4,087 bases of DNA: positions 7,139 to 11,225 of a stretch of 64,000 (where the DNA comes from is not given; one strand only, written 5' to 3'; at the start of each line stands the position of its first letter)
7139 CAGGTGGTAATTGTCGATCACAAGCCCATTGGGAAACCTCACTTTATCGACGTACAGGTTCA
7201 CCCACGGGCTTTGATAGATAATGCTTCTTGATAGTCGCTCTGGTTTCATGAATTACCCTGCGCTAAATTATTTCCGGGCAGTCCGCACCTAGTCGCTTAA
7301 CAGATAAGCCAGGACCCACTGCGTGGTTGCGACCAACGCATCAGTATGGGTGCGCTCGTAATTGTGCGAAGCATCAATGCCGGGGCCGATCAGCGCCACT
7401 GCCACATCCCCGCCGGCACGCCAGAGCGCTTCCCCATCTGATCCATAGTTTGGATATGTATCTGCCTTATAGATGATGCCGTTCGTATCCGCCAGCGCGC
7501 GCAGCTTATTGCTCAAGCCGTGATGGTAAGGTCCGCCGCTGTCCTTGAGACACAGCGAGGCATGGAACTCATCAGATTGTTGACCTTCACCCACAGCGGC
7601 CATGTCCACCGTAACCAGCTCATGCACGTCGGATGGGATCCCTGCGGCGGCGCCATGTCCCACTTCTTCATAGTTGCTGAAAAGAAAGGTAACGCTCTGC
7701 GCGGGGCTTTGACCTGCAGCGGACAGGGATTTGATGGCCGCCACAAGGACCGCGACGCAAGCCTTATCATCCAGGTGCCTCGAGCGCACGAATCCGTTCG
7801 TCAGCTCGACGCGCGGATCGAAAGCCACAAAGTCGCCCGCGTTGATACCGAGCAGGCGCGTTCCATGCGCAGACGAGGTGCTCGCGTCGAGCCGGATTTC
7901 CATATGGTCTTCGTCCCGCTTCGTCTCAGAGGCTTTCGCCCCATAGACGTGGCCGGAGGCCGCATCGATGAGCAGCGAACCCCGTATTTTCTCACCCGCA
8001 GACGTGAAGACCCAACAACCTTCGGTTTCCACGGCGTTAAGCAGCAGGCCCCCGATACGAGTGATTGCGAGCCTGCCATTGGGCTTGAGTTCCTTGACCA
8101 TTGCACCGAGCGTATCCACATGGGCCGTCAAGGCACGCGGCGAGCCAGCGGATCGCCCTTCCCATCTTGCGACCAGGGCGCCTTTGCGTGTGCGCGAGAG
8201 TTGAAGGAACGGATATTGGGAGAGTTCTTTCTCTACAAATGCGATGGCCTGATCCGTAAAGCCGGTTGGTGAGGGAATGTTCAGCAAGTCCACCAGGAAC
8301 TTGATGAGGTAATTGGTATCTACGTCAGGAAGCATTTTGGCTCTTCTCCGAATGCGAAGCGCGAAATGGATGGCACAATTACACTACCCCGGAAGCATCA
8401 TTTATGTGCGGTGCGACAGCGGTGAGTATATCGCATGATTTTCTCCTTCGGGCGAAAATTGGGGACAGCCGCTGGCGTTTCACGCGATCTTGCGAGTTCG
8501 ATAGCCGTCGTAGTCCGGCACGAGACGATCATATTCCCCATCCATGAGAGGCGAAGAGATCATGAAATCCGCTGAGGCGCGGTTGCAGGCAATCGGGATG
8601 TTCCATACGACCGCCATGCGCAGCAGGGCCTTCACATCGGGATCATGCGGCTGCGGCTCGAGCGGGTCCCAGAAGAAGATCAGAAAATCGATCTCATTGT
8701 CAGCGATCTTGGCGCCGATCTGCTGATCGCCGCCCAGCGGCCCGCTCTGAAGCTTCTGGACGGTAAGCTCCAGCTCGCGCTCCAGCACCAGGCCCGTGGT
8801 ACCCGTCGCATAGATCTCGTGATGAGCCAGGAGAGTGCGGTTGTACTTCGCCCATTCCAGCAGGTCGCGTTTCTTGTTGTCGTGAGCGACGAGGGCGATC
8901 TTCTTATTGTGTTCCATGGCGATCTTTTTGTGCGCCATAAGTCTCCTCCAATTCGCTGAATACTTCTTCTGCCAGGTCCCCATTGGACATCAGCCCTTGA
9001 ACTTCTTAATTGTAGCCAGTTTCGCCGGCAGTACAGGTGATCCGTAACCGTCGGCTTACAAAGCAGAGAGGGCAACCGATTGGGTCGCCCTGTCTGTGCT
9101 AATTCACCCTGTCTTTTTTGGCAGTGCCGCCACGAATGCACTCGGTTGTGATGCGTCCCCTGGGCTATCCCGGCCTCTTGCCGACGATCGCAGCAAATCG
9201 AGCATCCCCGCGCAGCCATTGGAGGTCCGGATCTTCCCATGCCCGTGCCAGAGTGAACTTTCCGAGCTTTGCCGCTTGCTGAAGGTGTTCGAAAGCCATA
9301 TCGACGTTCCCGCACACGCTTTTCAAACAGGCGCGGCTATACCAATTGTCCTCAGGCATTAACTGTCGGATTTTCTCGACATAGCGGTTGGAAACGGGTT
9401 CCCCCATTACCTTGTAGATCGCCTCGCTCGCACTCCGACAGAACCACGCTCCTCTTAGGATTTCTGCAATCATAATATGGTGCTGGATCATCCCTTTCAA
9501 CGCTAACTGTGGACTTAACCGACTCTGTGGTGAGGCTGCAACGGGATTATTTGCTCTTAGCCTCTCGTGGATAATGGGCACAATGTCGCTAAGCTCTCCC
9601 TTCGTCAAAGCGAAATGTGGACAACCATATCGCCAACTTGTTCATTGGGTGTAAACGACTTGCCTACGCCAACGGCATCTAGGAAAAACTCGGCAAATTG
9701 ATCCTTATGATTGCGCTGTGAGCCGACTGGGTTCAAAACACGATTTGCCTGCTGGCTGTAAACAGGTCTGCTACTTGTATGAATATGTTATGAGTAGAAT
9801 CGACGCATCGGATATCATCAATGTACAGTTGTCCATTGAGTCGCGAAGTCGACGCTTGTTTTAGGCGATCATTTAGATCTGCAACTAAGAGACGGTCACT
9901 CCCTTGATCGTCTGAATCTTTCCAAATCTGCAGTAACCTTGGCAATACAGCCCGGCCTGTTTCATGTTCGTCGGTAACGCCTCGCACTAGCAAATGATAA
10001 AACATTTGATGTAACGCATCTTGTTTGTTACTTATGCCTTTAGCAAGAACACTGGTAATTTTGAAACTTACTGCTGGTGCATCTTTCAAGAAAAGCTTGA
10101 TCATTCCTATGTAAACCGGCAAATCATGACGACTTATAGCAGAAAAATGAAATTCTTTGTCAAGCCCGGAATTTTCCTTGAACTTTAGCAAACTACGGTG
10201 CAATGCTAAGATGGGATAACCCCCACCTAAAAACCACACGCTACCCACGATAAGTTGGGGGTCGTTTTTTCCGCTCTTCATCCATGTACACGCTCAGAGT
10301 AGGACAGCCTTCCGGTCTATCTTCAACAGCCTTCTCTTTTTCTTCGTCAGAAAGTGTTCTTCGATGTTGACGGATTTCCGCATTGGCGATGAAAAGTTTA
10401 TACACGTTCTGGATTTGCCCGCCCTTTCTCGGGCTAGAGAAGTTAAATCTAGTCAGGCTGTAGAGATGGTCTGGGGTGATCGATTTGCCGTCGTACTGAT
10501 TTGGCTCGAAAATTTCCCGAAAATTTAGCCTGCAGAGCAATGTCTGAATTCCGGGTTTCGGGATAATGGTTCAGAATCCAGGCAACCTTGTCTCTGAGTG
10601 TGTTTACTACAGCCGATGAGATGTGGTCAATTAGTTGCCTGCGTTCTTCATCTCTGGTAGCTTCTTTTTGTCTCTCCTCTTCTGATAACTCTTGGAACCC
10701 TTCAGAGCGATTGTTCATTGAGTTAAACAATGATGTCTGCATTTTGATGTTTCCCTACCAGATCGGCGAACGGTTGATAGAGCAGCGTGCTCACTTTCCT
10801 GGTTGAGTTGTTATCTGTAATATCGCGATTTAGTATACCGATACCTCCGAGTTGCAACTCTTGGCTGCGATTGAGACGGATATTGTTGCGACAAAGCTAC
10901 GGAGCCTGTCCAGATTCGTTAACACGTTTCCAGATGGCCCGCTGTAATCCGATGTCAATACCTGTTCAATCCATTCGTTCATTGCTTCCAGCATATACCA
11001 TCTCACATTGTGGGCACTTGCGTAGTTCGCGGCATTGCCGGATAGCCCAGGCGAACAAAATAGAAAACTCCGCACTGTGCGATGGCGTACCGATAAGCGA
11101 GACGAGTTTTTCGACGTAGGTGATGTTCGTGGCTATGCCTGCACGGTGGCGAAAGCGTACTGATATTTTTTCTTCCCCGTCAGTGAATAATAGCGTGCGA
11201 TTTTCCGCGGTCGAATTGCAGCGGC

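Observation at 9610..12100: Low-GC island carrying a DUF3800 gene, apparently inserted into a TPR-like gene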

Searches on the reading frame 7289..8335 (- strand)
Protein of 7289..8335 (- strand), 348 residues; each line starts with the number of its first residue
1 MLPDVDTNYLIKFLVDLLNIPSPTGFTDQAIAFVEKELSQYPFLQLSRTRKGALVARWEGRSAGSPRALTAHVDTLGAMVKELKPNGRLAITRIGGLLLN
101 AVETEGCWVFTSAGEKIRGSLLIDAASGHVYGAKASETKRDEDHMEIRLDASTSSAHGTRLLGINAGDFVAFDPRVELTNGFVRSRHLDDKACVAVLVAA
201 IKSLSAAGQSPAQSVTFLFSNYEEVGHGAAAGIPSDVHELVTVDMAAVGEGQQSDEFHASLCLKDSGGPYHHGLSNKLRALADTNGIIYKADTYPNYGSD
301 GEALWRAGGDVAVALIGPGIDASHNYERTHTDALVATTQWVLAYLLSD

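Call 14: find_encoding_contigs(protein=window:7289-8335:-, flank=10000, max_places=6)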
Protein window:7289-8335:- (348 aa): no gene with exactly this product is on record in the collection.

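Call 15: find_related_loci(query=window:7289-8335:-, collection=genome_contigs, flank=10000)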
Query window:7289-8335:- (348 aa) in genome_contigs; peptide patterns used: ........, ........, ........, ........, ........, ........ (x = any residue, [..] = any of these).
600 stretches matched a pattern (row limit reached: there are more); 590 encode a relative of the query (tblastn E <= 1e-3); the best 80 are kept; 80 distinct loci.
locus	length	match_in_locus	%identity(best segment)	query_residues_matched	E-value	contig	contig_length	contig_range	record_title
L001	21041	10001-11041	83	2-348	0e+0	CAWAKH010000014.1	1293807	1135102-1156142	MAG: uncultured Chloroflexia bacterium isolate MFD02416.bin.1.374 genome assembly, contig: contig_4481, whole genome sho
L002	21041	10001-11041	81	2-348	0e+0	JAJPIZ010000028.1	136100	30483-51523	MAG: Anaerolineae bacterium isolate Centralia_MAG_396 k107_20234569, whole genome shotgun sequence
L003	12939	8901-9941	80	2-348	0e+0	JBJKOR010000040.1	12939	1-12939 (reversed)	MAG: Anaerolineales bacterium isolate Bin_10 S1Ck127_2486439_flag_1_multi_5.9199_len_12939, whole genome shotgun sequenc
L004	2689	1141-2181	75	2-348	0e+0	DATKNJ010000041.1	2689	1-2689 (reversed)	MAG TPA_asm: Anaerolineales bacterium isolate SMAG_U14734 k141_3115553, whole genome shotgun sequence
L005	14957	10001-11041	75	2-348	5e-178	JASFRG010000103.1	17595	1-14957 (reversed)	MAG: Anaerolineales bacterium isolate D1103M02metaG_Bin_1243 D1103M02metaG_FD_scaffold_678_c1, whole genome shotgun sequ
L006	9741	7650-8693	75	2-348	2e-177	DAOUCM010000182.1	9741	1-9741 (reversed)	MAG TPA_asm: Anaerolineales bacterium isolate H81_821 221628, whole genome shotgun sequence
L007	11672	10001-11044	74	2-348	8e-176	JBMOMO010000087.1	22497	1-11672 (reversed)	MAG: Chloroflexota bacterium isolate Betzabe_MAG052 MAG052_87, whole genome shotgun sequence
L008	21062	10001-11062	71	2-347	7e-173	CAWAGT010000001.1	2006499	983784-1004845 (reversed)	MAG: uncultured Chloroflexia bacterium isolate MFD04944.bin.1.53 genome assembly, contig: contig_20172, whole genome sho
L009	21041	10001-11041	72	2-348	1e-172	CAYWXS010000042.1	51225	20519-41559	MAG TPA_asm: uncultured Anaerolinea sp. isolate SRP284006_co1_157 genome assembly, contig: NODE_856_length_51225_cov_11.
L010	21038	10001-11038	73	2-347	2e-172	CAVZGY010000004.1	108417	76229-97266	MAG: uncultured Chloroflexia bacterium isolate MFD04716.bin.1.280 genome assembly, contig: contig_26614, whole genome sh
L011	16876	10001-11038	73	2-347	6e-171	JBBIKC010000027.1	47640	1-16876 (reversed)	MAG: Chloroflexota bacterium isolate BR2S70218_bin_177 NODE_352_length_47640_cov_10.954082, whole genome shotgun sequenc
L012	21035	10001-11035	72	2-347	4e-171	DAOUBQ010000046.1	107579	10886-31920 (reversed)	MAG TPA_asm: Anaerolineales bacterium isolate H71_739 k91_804058, whole genome shotgun sequence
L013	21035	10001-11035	72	2-346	1e-170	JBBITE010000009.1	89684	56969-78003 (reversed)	MAG: Anaerolineae bacterium isolate RVF170221_bin_39 NODE_322_length_89684_cov_14.946178, whole genome shotgun sequence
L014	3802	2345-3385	72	2-348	2e-177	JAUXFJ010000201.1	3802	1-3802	MAG: Anaerolineaceae bacterium isolate CSMAG_2900 CSMAG_2900_k117_6709392_length_3802_cov_13.8307, whole genome shotgun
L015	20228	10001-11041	71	2-348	9e-170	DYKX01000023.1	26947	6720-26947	MAG TPA_asm: Anaerolinea thermophila isolate SulCav_AS07-7_2_58_45 SulCav_AS07_7_1680_length_26947_cov_22_697419, whole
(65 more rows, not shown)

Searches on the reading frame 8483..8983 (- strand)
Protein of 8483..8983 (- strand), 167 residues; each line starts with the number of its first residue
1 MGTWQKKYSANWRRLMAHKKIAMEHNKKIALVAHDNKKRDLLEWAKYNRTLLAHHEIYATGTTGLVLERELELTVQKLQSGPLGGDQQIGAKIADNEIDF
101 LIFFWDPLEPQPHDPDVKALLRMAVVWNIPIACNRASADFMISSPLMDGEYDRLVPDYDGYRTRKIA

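Call 10: search_protein_families(library=pfam, max_evalue=0.01, proteins=[window:8483-8983:-])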
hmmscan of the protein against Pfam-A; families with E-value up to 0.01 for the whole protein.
seq(167 aa): 1 family
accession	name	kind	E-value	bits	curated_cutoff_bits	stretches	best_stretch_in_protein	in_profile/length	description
PF02142.27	MGS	-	6.8e-19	68.2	24.1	1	41-132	2-93/94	MGS-like domain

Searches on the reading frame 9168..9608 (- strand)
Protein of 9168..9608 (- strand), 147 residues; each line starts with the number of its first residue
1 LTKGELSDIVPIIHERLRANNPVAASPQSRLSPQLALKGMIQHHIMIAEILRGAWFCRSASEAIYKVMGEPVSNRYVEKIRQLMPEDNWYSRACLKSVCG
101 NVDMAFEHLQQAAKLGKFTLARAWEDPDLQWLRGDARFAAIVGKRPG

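Call 10: search_protein_families(library=pfam, max_evalue=0.01, proteins=[window:9168-9608:-])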
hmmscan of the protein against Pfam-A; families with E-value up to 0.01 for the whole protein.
seq(147 aa): 0 families

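Call 20: find_homologous_proteins(query=window:9168-9608:-, max_evalue=0.01)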
Query seq(147 aa) (147 aa): 1 proteins with E <= 0.01 among 9 candidates.
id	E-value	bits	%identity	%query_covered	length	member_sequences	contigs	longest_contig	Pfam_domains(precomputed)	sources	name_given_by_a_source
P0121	4.7e-63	229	100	69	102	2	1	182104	-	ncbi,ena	-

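Call 21: find_encoding_contigs(protein=P0121, flank=10000, max_places=4)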
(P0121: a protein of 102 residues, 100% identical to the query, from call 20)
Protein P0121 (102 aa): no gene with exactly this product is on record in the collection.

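Call 23: list_cluster_members(proteins=[P0121])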
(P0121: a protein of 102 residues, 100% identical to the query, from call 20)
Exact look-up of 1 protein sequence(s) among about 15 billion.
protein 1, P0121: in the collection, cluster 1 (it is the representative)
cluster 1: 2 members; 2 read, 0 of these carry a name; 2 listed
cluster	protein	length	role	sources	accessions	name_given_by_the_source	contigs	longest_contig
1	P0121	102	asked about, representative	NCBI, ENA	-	-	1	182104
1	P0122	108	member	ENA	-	-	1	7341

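Call 25: find_encoding_contigs(protein=P0122, flank=10000, max_places=4)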
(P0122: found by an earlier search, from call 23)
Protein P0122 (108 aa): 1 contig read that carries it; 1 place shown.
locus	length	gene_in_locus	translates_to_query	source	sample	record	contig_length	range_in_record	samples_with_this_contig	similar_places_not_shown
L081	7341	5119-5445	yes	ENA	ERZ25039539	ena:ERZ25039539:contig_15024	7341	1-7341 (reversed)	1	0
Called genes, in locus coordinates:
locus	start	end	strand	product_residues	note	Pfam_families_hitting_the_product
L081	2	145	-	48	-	?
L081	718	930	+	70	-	PF10881:DUF2726 (weak)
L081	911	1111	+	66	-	PF01396:Zn_ribbon_Top1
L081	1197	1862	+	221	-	PF14020:DUF4236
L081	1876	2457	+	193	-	PF00565:SNase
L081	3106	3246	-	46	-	-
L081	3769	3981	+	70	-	-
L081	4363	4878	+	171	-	-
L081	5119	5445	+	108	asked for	-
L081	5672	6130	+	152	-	PF02142:MGS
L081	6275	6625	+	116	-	PF05343:Peptidase_M42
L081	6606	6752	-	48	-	-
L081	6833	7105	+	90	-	-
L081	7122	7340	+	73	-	?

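Call 33: search_protein_families(library=padloc, max_evalue=0.01, proteins=[P0122])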
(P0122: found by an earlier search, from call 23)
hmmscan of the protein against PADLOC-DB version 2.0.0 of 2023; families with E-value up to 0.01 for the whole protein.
P0122 (108 aa): 0 families

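Call 34: search_protein_families(library=ncbifam, max_evalue=0.01, proteins=[P0122])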
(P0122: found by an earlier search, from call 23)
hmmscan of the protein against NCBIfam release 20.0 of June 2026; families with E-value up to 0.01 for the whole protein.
P0122 (108 aa): 1 family
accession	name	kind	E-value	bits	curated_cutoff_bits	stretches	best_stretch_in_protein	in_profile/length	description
NF047558.1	TPR_END_plus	domain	1.8e-14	53.4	32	1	50-103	2-55/56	TPR end-of-group domain-containing protein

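Call 35: search_protein_families(library=phrogs, max_evalue=0.01, proteins=[P0122])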
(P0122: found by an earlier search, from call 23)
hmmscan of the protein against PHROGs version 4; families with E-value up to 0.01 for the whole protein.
P0122 (108 aa): 0 families

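Call 74: search_protein_representatives(protein=window:9168-9608:-)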
Query: 147 residues. Proteins with E-value up to 0.001 (for the whole library): 599; up to 1e-10: 89; up to 1e-30: 1. The best 150 are listed.
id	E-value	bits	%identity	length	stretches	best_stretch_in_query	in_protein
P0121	1.5e-63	229.3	100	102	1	46-147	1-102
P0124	5.5e-27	110.7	62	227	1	63-146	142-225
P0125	9.8e-26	106.6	59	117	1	62-146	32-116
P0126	5.9e-23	97.6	55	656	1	61-146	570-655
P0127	1.9e-22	95.9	55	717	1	63-146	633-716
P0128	3.1e-22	95.3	55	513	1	63-146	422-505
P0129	3.5e-22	95.1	50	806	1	47-146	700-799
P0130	4.5e-22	94.8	50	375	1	63-146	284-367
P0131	8.0e-22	93.9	49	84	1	66-146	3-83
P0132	8.2e-22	93.9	50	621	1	61-146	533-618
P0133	2.2e-21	92.5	56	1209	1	63-146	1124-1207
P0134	3.2e-21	92.0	51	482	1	60-146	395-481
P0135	3.3e-21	92.0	52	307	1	62-146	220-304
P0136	3.4e-21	91.9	51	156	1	63-146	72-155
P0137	5.8e-21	91.2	50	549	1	61-146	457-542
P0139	9.7e-20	87.2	47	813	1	49-146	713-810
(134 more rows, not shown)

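Call 79: search_protein_families(library=pfam, max_evalue=0.001, proteins=[P0126, P0132, P0129, P0128, P0139])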
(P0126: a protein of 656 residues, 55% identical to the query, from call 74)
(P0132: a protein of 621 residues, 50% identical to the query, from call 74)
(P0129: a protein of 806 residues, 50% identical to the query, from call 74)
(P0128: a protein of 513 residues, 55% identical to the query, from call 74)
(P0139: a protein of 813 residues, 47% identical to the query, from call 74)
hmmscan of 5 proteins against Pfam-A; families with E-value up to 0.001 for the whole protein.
P0126 (656 aa): 17 families
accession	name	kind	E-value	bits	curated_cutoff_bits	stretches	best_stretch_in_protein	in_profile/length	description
PF00515.34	TPR_1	-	7.3e-23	79.8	27.8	2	468-494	8-34/34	Tetratricopeptide repeat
PF13432.12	TPR_16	-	5.7e-21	75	32.7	3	472-530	8-65/65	Tetratricopeptide repeat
PF13431.12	TPR_17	-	1.4e-20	72.2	24.4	2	483-517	1-34/34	Tetratricopeptide repeat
PF13181.12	TPR_8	-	6.2e-20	70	25.7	2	495-528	1-33/34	Tetratricopeptide repeat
PF13414.12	TPR_11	-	1.3e-16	60.4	26.8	2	471-507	4-40/42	TPR repeat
PF07719.23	TPR_2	-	2.5e-16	58.8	27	2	463-493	3-33/34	Tetratricopeptide repeat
PF13428.12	TPR_14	-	5.3e-14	51.8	23.5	2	505-537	10-42/44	Tetratricopeptide repeat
PF14559.12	TPR_19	-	3.4e-13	50.2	25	2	510-570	5-64/68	Tetratricopeptide repeat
PF13424.12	TPR_12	-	1e-10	42.1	30.1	2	468-525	10-74/77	Tetratricopeptide repeat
PF13374.12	TPR_10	-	3.3e-09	36.9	27.5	0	495-525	2-31/42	Tetratricopeptide repeat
PF23914.1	TPR_CcmH_CycH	-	7.2e-07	29.6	42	0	508-597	62-155/158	Cytochrome c-type biogenesis protein H TPR domain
PF20720.3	nSTAND3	-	2.4e-06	27.7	27.2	1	94-197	10-107/155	Novel STAND NTPase 3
PF13174.12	TPR_6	-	5.8e-06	27.1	26.3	0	497-528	2-32/33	Tetratricopeptide repeat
PF12895.13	ANAPC3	-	1.1e-05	26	27.2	0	429-486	25-81/82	Anaphase-promoting complex, cyclosome, subunit 3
PF25063.1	ARM_TT21_C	-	4.1e-05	24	35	1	422-529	50-162/209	Tetratricopeptide repeat protein 21 C-terminal ARM domain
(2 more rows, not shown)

P0132 (621 aa): 28 families (the best 25 are shown)
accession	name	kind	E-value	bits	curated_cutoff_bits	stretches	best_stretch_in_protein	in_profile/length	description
PF13181.12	TPR_8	-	8.6e-66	213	25.7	8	426-458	2-34/34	Tetratricopeptide repeat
PF00515.34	TPR_1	-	3.8e-64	210.5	27.8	7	219-251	2-34/34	Tetratricopeptide repeat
PF13431.12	TPR_17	-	9.9e-60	194.3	24.4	5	274-308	1-34/34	Tetratricopeptide repeat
PF13414.12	TPR_11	-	3.7e-55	183.8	26.8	7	432-467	1-36/42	TPR repeat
PF07719.23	TPR_2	-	1.3e-54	178.3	27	6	254-285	3-34/34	Tetratricopeptide repeat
PF13424.12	TPR_12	-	2.6e-40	136.9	30.1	6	426-490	4-76/77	Tetratricopeptide repeat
PF13432.12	TPR_16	-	7.2e-36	122.7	32.7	6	224-285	3-64/65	Tetratricopeptide repeat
PF13374.12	TPR_10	-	2.7e-35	119.8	27.5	1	427-453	4-30/42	Tetratricopeptide repeat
PF13428.12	TPR_14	-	5.8e-33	110.4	23.5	0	427-466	3-42/44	Tetratricopeptide repeat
PF14559.12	TPR_19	-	1.1e-27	96.6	25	4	437-500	3-65/68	Tetratricopeptide repeat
PF13176.12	TPR_7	-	6.7e-21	73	27.9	0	254-284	1-33/36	Tetratricopeptide repeat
PF23914.1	TPR_CcmH_CycH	-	7.2e-20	71.9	42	2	447-540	38-134/158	Cytochrome c-type biogenesis protein H TPR domain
PF13676.11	TIR_2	-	2.9e-16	60.5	28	1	9-101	1-93/122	TIR domain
PF07721.20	TPR_4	-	2.9e-13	49.5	27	0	428-449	4-25/26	Tetratricopeptide repeat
PF13371.12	TPR_9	-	9.1e-12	45.3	35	0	195-254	6-65/73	Tetratricopeptide repeat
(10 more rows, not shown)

P0129 (806 aa): 16 families
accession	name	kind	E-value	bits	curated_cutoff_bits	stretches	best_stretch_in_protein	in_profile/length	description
PF00515.34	TPR_1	-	9.1e-30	101.7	27.8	3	636-665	2-31/34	Tetratricopeptide repeat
PF07719.23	TPR_2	-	8.2e-29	97.8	27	1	498-529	3-34/34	Tetratricopeptide repeat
PF13432.12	TPR_16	-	4.1e-23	81.9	32.7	2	535-598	2-65/65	Tetratricopeptide repeat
PF13181.12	TPR_8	-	5.6e-23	79.5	25.7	2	498-529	3-34/34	Tetratricopeptide repeat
PF13431.12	TPR_17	-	9.6e-20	69.6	24.4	1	586-619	1-34/34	Tetratricopeptide repeat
PF13414.12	TPR_11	-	6.1e-18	64.7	26.8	2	537-573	1-37/42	TPR repeat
PF13428.12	TPR_14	-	7.9e-16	57.4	23.5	1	499-538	4-43/44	Tetratricopeptide repeat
PF13176.12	TPR_7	-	7.9e-16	57.2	27.9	0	499-530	2-35/36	Tetratricopeptide repeat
PF13424.12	TPR_12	-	1e-15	58.1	30.1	2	564-627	3-74/77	Tetratricopeptide repeat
PF13174.12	TPR_6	-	4.7e-11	43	26.3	0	500-528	4-32/33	Tetratricopeptide repeat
PF14559.12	TPR_19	-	4.8e-08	33.7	25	1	509-566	4-61/68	Tetratricopeptide repeat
PF24575.1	TPR_Slam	-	1.1e-07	32.6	35.2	0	498-551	49-102/104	Surface lipoprotein assembly modifier, N-terminal TPR repeats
PF23914.1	TPR_CcmH_CycH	-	1e-06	29.1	42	0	520-624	40-147/158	Cytochrome c-type biogenesis protein H TPR domain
PF13374.12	TPR_10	-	2.1e-06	28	27.5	0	564-592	2-30/42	Tetratricopeptide repeat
PF13371.12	TPR_9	-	2.2e-06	28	35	0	485-531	18-64/73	Tetratricopeptide repeat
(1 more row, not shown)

P0128 (513 aa): 22 families
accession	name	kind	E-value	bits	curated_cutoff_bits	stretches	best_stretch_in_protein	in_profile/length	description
PF00515.34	TPR_1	-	3.3e-32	109.4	27.8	2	280-311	3-34/34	Tetratricopeptide repeat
PF07719.23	TPR_2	-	1.5e-28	97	27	1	280-310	3-33/34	Tetratricopeptide repeat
PF13431.12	TPR_17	-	2.1e-28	96.6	24.4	2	300-332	1-33/34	Tetratricopeptide repeat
PF13181.12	TPR_8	-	3e-23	80.4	25.7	1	280-310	3-33/34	Tetratricopeptide repeat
PF13414.12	TPR_11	-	2.8e-21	75.4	26.8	2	251-288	1-38/42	TPR repeat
PF13424.12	TPR_12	-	1.1e-19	70.8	30.1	3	348-411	5-76/77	Tetratricopeptide repeat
PF13428.12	TPR_14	-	1.8e-18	65.6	23.5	1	318-355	7-44/44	Tetratricopeptide repeat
PF14559.12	TPR_19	-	1.1e-17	64.5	25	2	324-387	3-65/68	Tetratricopeptide repeat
PF13374.12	TPR_10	-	3.7e-17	62.2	27.5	1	315-342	5-32/42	Tetratricopeptide repeat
PF13432.12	TPR_16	-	5.2e-17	62.4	32.7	2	352-413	3-64/65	Tetratricopeptide repeat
PF13176.12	TPR_7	-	1.1e-16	59.8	27.9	0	280-308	1-29/36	Tetratricopeptide repeat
PF13174.12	TPR_6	-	2.1e-08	34.7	26.3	0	317-345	5-33/33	Tetratricopeptide repeat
PF12895.13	ANAPC3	-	3.1e-08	34.2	27.2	0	318-370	29-80/82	Anaphase-promoting complex, cyclosome, subunit 3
PF23914.1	TPR_CcmH_CycH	-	8.8e-08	32.6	42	1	284-372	56-147/158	Cytochrome c-type biogenesis protein H TPR domain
PF24575.1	TPR_Slam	-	2.3e-06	28.4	35.2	0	285-333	54-102/104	Surface lipoprotein assembly modifier, N-terminal TPR repeats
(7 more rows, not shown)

P0139 (813 aa): 0 families

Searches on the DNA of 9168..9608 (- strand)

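Call 52: search_rna_families(sources=[L081, L082, L084, L085], threshold=gathering)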
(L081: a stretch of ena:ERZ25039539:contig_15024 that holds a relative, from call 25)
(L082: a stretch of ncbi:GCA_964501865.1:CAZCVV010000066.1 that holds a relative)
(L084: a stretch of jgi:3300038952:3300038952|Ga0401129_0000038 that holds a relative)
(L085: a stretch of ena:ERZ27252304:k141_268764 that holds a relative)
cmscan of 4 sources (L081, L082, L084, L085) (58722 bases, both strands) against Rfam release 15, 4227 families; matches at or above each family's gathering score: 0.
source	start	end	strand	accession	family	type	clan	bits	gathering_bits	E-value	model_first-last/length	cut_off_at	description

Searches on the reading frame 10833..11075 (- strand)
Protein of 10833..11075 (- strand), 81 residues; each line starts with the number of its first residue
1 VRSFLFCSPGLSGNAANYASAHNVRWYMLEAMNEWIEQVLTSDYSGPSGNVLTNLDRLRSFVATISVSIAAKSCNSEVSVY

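Call 10: search_protein_families(library=pfam, max_evalue=0.01, proteins=[window:10833-11075:-])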
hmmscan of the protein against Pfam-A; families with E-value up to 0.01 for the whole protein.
seq(81 aa): 0 families

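Call 33: search_protein_families(library=padloc, max_evalue=0.01, proteins=[window:10833-11075:-])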
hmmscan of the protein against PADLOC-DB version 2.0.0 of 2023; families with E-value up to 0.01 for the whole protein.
seq(81 aa): 0 families

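Call 34: search_protein_families(library=ncbifam, max_evalue=0.01, proteins=[window:10833-11075:-])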
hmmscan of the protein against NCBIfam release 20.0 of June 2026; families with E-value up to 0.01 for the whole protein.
seq(81 aa): 0 families

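Call 35: search_protein_families(library=phrogs, max_evalue=0.01, proteins=[window:10833-11075:-])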
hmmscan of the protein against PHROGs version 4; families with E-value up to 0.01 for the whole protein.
seq(81 aa): 1 family
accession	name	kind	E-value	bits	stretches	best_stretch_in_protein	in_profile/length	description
phrog_12061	-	unknown function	0.0043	17.9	1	21-67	10-56/111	-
